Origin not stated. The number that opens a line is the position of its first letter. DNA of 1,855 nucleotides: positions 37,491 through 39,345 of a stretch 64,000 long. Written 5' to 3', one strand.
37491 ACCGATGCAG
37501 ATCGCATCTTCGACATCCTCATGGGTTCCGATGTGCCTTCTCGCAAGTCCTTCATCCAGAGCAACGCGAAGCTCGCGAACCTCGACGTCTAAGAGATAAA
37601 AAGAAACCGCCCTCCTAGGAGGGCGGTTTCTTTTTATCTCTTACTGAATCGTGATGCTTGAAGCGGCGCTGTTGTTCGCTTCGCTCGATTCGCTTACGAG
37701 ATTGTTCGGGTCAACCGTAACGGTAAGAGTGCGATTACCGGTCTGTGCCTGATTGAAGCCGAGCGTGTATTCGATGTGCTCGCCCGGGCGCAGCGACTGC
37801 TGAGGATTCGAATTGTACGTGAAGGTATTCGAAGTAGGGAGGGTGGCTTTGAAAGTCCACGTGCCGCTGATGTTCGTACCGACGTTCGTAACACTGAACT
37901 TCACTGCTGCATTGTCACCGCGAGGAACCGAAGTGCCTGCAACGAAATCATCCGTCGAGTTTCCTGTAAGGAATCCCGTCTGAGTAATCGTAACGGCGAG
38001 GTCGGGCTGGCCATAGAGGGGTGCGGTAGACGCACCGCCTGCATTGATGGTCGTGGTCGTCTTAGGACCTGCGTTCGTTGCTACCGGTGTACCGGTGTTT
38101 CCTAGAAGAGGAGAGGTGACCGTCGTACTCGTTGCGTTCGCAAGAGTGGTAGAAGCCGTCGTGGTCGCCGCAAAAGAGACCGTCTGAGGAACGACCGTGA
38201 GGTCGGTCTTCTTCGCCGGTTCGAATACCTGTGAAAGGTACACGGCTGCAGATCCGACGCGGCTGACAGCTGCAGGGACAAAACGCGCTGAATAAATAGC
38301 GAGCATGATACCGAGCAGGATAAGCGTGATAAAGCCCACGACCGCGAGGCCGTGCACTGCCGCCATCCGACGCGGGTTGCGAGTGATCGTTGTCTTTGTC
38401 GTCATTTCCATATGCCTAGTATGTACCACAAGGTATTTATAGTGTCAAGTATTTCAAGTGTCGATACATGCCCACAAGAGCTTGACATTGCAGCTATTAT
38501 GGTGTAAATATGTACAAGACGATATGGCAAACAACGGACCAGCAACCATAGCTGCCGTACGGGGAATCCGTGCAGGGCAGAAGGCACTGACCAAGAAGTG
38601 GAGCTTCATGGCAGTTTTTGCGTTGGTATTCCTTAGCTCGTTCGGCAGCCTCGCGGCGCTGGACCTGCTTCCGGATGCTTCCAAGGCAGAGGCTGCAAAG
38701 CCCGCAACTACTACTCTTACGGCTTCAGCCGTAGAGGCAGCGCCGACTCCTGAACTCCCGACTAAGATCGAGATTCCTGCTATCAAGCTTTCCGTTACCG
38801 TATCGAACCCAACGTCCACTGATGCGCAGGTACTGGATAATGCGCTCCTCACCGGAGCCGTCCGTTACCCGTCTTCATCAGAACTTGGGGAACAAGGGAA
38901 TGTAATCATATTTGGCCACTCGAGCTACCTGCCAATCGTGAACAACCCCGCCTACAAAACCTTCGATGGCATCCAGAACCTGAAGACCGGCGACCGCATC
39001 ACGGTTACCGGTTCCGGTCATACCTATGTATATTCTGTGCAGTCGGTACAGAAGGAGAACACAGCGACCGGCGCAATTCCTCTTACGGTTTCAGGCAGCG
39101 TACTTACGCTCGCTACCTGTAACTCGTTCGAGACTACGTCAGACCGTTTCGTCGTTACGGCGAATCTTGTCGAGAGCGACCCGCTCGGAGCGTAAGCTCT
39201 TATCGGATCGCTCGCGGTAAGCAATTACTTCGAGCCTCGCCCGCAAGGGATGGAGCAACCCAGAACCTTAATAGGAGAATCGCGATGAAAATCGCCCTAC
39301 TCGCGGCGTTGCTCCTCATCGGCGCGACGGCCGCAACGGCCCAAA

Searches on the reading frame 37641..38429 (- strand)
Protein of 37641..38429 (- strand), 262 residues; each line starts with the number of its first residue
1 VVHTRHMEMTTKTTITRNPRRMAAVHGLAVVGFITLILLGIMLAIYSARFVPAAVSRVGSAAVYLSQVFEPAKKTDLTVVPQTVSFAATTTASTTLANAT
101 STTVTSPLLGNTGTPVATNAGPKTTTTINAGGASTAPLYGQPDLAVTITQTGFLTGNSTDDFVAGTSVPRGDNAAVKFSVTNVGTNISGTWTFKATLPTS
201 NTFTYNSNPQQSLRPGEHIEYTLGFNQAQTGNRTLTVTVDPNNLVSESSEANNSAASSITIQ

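Call 48: search_protein_families(library=pfam, proteins=[window:37641-38429:-])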
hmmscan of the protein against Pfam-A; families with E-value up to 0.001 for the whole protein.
window:37641-38429:- (262 aa): 2 families
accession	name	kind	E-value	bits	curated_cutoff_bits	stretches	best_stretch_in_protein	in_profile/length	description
PF07705.17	CARDB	-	1.1e-10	42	22.7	1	164-255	11-99/101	CARDB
PF14900.11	DUF4493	-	0.00047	20.5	27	1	187-242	159-214/226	Domain of unknown function (DUF4493)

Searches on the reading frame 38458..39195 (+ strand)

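Call 48: search_protein_families(library=pfam, proteins=[window:38458-39195:+])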
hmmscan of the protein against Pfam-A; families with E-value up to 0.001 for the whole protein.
window:38458-39195:+ (245 aa): 1 family
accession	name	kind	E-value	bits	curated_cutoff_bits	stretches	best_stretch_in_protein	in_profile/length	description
PF04203.18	Sortase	-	2.4e-21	76.2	26.6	1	104-238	1-125/125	Sortase domain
